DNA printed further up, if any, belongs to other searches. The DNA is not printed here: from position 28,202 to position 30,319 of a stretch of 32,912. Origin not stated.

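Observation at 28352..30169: WecA-family transferase fused to the accessory module normally found at the N-terminus of WbaP/CapD proteins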

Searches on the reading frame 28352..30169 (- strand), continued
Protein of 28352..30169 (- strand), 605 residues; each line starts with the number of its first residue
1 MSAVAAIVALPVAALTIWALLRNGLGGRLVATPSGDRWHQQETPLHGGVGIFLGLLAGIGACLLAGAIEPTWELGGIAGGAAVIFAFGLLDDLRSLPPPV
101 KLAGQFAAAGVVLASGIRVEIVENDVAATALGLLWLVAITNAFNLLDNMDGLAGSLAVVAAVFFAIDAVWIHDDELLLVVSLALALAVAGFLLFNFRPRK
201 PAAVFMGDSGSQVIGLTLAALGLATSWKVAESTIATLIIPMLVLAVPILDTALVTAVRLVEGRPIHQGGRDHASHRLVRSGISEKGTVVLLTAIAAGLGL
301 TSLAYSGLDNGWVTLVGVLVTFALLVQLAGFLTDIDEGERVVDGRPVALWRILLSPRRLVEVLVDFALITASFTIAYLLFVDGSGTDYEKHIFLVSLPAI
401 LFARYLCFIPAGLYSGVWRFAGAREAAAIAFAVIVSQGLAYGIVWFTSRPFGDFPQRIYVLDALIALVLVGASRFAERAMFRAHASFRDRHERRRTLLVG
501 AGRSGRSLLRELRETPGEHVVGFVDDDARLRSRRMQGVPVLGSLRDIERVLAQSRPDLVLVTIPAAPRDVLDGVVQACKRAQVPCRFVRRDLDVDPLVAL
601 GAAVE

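Call 33: fold_search(model_id=the predicted structure, library=pdb)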
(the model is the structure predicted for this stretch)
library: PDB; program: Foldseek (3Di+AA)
matches with E <= 10: 545; with E <= 0.001: 29
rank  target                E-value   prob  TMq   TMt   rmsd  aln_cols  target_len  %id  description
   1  5jnq                  1.6e-06  1.00  0.39  0.74   3.8       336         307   22  MraY tunicamycin complex (released 2017-01-11)
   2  6oyh_A                1.1e-05  1.00  0.40  0.71   4.2       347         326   21  Crystal structure of MraY bound to carbacaprazamycin (released 2019-07-10)
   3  6oyh_D                1.1e-05  1.00  0.41  0.71   4.5       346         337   20  Crystal structure of MraY bound to carbacaprazamycin (released 2019-07-10)
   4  8cxr_C                2.3e-05  1.00  0.40  0.73   3.6       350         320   19  Crystal structure of MraY bound to a sphaerimicin analogue (released 2023-03-29)
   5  6oyz_A                2.8e-05  1.00  0.39  0.73   3.6       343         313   20  Crystal structure of MraY bound to capuramycin (released 2019-07-10)
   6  8tlu_A                2.8e-05  1.00  0.41  0.68   4.5       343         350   20  E. coli MraY mutant-T23P (released 2024-05-01)
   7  8cxr_D                3.2e-05  1.00  0.40  0.77   3.1       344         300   19  Crystal structure of MraY bound to a sphaerimicin analogue (released 2023-03-29)
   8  6oyh_B                5.3e-05  1.00  0.40  0.71   4.1       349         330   20  Crystal structure of MraY bound to carbacaprazamycin (released 2019-07-10)
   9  6oyz_B                6.7e-05  1.00  0.40  0.71   4.0       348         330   20  Crystal structure of MraY bound to capuramycin (released 2019-07-10)
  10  5ckr                  8.2e-05  1.00  0.40  0.71   4.3       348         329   20  Crystal Structure of MraY in complex with Muraymycin D2 (released 2016-03-02)
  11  6oz6_B                1.3e-04  1.00  0.40  0.73   4.2       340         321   20  Crystal structure of MraY bound to 3'-hydroxymureidomycin A (released 2019-07-10)
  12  6bw6_C                1.7e-04  1.00  0.41  0.66   5.3       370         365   18  Human GPT (DPAGT1) H129 variant in complex with tunicamycin (released 2018-02-21)
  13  5o5e                  1.9e-04  1.00  0.40  0.61   5.6       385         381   16  Crystal structure of human UDP-N-acetylglucosamine-dolichyl-phosphate N-acetylglucosaminephosphotransferase (DPAGT1) (V2 (released 2018-02-28)
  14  6fm9                  1.9e-04  1.00  0.37  0.57  12.6       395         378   17  Crystal structure of human UDP-N-acetylglucosamine-dolichyl-phosphate N-acetylglucosaminephosphotransferase (DPAGT1) (released 2018-02-28)
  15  6bw6_B                2.2e-04  1.00  0.40  0.63   5.8       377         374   16  Human GPT (DPAGT1) H129 variant in complex with tunicamycin (released 2018-02-21)
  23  3nkl_B                6.4e-04  1.00  0.16  0.71   3.1       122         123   22  Crystal Structure of UDP-D-Quinovosamine 4-Dehydrogenase from Vibrio fischeri (released 2010-08-18)
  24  3nkl_A                7.2e-04  1.00  0.15  0.68   3.9       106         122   24  Crystal Structure of UDP-D-Quinovosamine 4-Dehydrogenase from Vibrio fischeri (released 2010-08-18)
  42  8t53_A                5.6e-03  1.00  0.20  0.29   9.8       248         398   15  S. enterica WbaP in a styrene maleic acid liponanoparticle (released 2024-02-14)
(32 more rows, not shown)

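Call 36: find_related_loci(query=A2, collection=genome_contigs, flank=4000)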
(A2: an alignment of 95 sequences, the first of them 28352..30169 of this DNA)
Query A2 (605 aa) in genome_contigs; peptide patterns used: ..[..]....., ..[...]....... (x = any residue, [..] = any of these).
599 stretches matched a pattern (row limit reached: there are more); 590 encode a relative of the query (tblastn E <= 1e-3); the best 80 are kept; 80 distinct loci.
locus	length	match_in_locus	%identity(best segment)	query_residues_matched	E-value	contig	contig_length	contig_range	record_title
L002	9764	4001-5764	64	17-603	0e+0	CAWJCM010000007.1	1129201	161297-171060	MAG: uncultured Actinomycetes bacterium isolate MFD04944.bin.1.197 genome assembly, contig: contig_28785, whole genome s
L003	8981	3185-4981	62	7-605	0e+0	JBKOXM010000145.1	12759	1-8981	MAG: Actinomycetota bacterium isolate GB_HAYS_MAG_00087 GB_HAYS_000001085591, whole genome shotgun sequence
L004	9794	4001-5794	62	8-605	0e+0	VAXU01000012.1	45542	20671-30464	MAG: Actinobacteria bacterium isolate AC_40 14_0927_12_40cm_scaffold_3129, whole genome shotgun sequence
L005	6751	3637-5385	58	17-601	0e+0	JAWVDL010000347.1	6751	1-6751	MAG: Gaiellaceae bacterium isolate BP_405 scaffold_1050752, whole genome shotgun sequence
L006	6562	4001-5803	56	1-602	0e+0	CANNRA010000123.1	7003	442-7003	MAG: Actinobacteria bacterium isolate RH-15aug16-412 genome assembly, contig: RH-15aug16-C27856, whole genome shotgun se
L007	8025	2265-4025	59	18-605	0e+0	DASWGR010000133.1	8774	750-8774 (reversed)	MAG TPA_asm: Gaiellaceae bacterium isolate SMAG_U2821 k141_2084169, whole genome shotgun sequence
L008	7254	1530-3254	54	17-593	0e+0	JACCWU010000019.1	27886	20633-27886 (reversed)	MAG: Actinomycetota bacterium isolate MGR_bin160 SD2897-2912_k127_8817041, whole genome shotgun sequence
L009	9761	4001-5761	56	17-605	0e+0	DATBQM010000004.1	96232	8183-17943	MAG TPA_asm: Gaiellaceae bacterium isolate SMAG_U4103 k141_170310, whole genome shotgun sequence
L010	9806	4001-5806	54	1-605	1e-180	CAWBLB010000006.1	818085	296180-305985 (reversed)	MAG: uncultured Actinomycetes bacterium isolate MFD02416.bin.1.146 genome assembly, contig: contig_17228, whole genome s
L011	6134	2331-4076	55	17-599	0e+0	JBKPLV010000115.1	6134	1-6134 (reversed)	MAG: Actinomycetota bacterium isolate GS_HAYS_MAG_00083 GS_HAYS_000000111369, whole genome shotgun sequence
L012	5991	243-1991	54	20-605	2e-180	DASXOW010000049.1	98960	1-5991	MAG TPA_asm: Gaiellaceae bacterium isolate SMAG_U5392 k141_2422932, whole genome shotgun sequence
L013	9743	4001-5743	55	15-601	1e-179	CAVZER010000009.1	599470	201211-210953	MAG: uncultured Thermoleophilia bacterium isolate MFD05841.bin.2.111 genome assembly, contig: contig_4471, whole genome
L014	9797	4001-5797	52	1-605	1e-179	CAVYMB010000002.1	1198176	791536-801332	MAG: uncultured Thermoleophilia bacterium isolate MFD05841.bin.1.157 genome assembly, contig: contig_219, whole genome s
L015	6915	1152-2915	59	17-605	1e-179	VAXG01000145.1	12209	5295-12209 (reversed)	MAG: Actinobacteria bacterium isolate AC_26 14_1009_16_30cm_scaffold_84961, whole genome shotgun sequence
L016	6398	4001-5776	53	1-593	8e-178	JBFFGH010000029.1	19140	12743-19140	MAG: Gaiellaceae bacterium isolate Mix_mud15.2022.01.37 k141_2732201_length_19140_cov_11.1909, whole genome shotgun sequ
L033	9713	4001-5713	51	10-586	5e-158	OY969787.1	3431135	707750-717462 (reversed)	MAG: uncultured Actinomycetes bacterium isolate MFD09779.bin.c.1 genome assembly, chromosome: 1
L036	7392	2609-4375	43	4-589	7e-116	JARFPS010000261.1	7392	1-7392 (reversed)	MAG: Miltoncostaea sp. isolate MAG_Ve_Sed_04 k141_2217460, whole genome shotgun sequence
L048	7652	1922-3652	37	29-605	5e-90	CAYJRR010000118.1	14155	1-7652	MAG TPA_asm: uncultured bacterium isolate ERP125453_co1_442 genome assembly, contig: NODE_4578_length_14155_cov_6.825816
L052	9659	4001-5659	38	22-584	6e-86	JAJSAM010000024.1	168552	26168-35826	MAG: Planctomycetota bacterium isolate Dive96_bin4.97 k141_1500161, whole genome shotgun sequence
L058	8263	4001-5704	32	30-589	3e-83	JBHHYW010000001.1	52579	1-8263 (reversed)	MAG: Candidatus Scalindua sp. isolate Maj_2_bin.27 NODE_177_length_52579_cov_10.234959, whole genome shotgun sequence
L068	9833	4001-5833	31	30-595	8e-80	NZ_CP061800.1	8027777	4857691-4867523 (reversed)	Desulfonema magnum strain 4be13 chromosome, complete genome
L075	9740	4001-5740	34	1-583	6e-78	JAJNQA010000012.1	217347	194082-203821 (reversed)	MAG: Heliomicrobium sp. isolate MAG_31 k141_107547, whole genome shotgun sequence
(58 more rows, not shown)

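Call 43: search_protein_families(library=pfam, proteins=[L048:1811-4753:+, L052:3452-5698:+, L068:3890-5872:+, L033:3212-5749:+, L075:4001-5749:+, L036:2597-4417:+, L058:3908-5719:+], max_evalue=0.001)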
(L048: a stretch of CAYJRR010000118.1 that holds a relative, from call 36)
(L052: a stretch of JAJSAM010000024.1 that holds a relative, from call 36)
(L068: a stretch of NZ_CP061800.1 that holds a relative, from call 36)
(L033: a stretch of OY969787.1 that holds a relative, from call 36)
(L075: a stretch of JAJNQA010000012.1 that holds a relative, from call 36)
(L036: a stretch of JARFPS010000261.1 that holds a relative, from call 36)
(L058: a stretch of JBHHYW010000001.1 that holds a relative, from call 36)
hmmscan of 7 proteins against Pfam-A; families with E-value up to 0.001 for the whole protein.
L048:1811-4753:+ (981 aa): 4 families
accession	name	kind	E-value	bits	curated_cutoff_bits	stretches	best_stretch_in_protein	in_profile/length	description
PF02719.21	Polysacc_synt_2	-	4.9e-44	151.1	20.2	1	642-905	1-270/293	Polysaccharide biosynthesis protein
PF00953.26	Glycos_transf_4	-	9.2e-34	117.2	27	1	80-224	3-159/160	Glycosyl transferase family 4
PF13727.12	CoA_binding_3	-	7e-15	55.9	25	1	420-585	3-163/175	CoA-binding domain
PF01370.27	Epimerase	-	5.8e-12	46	20.9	1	642-851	1-230/240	NAD dependent epimerase/dehydratase family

L052:3452-5698:+ (749 aa): 2 families
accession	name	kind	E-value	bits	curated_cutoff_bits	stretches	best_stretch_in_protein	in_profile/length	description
PF00953.26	Glycos_transf_4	-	4.7e-33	114.9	27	1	228-377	2-159/160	Glycosyl transferase family 4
PF13727.12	CoA_binding_3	-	2.3e-11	44.4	25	1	593-731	27-165/175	CoA-binding domain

L068:3890-5872:+ (661 aa): 2 families
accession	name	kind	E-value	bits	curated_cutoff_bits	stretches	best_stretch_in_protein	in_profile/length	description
PF00953.26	Glycos_transf_4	-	1.4e-30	106.8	27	1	95-273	3-158/160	Glycosyl transferase family 4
PF13727.12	CoA_binding_3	-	1.8e-15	57.8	25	1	464-627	3-161/175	CoA-binding domain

L033:3212-5749:+ (846 aa): 2 families
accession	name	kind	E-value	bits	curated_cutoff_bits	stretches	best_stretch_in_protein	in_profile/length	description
PF00953.26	Glycos_transf_4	-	3.3e-30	105.6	27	1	331-479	3-158/160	Glycosyl transferase family 4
PF13727.12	CoA_binding_3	-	9.7e-09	35.9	25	1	672-836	7-174/175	CoA-binding domain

L075:4001-5749:+ (583 aa): 2 families
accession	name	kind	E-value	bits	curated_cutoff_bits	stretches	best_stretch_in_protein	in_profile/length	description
PF00953.26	Glycos_transf_4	-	8.8e-36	123.7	27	1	73-215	4-157/160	Glycosyl transferase family 4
PF13727.12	CoA_binding_3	-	9.4e-09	36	25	1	405-556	4-148/175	CoA-binding domain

L036:2597-4417:+ (607 aa): 3 families
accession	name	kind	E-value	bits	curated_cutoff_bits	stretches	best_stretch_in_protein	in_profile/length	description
PF00953.26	Glycos_transf_4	-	2.1e-28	99.8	27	1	75-222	3-158/160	Glycosyl transferase family 4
PF13727.12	CoA_binding_3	-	1.7e-12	48.1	25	1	416-582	3-164/175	CoA-binding domain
PF17836.7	PglD_N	-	0.00082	20.3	23.4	0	501-551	3-50/78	PglD N-terminal domain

L058:3908-5719:+ (604 aa): 2 families
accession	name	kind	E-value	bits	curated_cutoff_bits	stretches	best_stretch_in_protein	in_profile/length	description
PF00953.26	Glycos_transf_4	-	1.7e-33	116.3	27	1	72-218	2-159/160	Glycosyl transferase family 4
PF13727.12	CoA_binding_3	-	2e-17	64.2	25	1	419-594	2-170/175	CoA-binding domain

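Call 44: search_protein_families(library=pfam, alignment_id=A3, max_evalue=0.00001)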
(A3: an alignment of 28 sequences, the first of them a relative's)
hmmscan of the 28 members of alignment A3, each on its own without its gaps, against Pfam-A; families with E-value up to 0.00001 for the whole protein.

A. member 1, L043:5758-7008:+ (417 aa): 1 family
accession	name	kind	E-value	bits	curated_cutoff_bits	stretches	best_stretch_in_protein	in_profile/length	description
PF04932.20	Wzy_C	-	8.6e-23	81.2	31.7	1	213-345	3-148/149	O-Antigen ligase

B. families by the number of members that match (of 28 scanned): 30 families (the first 25 are shown)
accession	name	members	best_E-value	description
PF07719.23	TPR_2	7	5.2e-11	Tetratricopeptide repeat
PF13428.12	TPR_14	7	5.6e-11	Tetratricopeptide repeat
PF14559.12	TPR_19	6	1.4e-13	Tetratricopeptide repeat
PF13432.12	TPR_16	6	9.9e-13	Tetratricopeptide repeat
PF13414.12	TPR_11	6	2.3e-11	TPR repeat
PF04932.20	Wzy_C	5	2.4e-25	O-Antigen ligase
PF13181.12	TPR_8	5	3.6e-09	Tetratricopeptide repeat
PF13431.12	TPR_17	4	2.5e-08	Tetratricopeptide repeat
PF02018.23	CBM_4_9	3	7.8e-10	Carbohydrate binding domain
PF00515.34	TPR_1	3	4.5e-07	Tetratricopeptide repeat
PF13371.12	TPR_9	2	9.5e-08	Tetratricopeptide repeat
PF22637.2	CBM_4_9_1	2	6.3e-06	BppA domain 1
PF00814.31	TsaD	1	5e-90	tRNA N6-adenosine threonylcarbamoyltransferase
PF00926.24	DHBP_synthase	1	1.9e-87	3,4-dihydroxy-2-butanone 4-phosphate synthase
PF00925.25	GTP_cyclohydro2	1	7.4e-77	GTP cyclohydrolase II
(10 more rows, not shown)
